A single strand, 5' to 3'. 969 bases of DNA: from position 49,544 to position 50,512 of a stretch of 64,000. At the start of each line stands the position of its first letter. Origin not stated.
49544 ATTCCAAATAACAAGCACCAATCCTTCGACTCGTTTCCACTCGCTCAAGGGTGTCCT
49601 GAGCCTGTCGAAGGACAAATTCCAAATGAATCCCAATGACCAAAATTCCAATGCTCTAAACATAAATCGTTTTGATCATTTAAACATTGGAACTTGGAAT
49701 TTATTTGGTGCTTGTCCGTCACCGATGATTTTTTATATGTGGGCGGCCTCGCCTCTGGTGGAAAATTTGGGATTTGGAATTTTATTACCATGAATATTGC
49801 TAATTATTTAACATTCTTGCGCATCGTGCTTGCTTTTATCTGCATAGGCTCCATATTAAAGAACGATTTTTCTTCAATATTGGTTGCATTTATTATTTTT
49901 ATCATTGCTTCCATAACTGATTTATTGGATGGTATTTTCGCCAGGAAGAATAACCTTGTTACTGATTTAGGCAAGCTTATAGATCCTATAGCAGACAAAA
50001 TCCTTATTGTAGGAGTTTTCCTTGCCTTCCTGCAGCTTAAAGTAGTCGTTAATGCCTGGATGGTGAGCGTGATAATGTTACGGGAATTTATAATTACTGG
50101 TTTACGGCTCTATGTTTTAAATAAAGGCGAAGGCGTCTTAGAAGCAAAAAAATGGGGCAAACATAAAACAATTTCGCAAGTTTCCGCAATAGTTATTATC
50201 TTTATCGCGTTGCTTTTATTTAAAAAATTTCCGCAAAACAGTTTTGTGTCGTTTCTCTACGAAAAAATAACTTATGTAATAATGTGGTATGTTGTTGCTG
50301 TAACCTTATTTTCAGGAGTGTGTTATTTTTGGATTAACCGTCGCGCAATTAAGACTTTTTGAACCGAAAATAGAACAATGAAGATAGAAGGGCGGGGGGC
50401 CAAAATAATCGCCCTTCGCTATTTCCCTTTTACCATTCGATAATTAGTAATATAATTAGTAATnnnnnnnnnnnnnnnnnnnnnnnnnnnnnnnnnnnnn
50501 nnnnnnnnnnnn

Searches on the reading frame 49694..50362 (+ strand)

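Call 66: search_protein_families(library=pfam, proteins=[window:49694-50362:+], max_evalue=0.00001)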
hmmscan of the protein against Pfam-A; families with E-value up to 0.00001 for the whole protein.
window:49694-50362:+ (222 aa): 1 family
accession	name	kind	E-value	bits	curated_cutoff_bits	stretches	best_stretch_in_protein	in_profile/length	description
PF01066.26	CDP-OH_P_transf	-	2.2e-38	132.5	22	1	33-205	1-151/152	CDP-alcohol phosphatidyltransferase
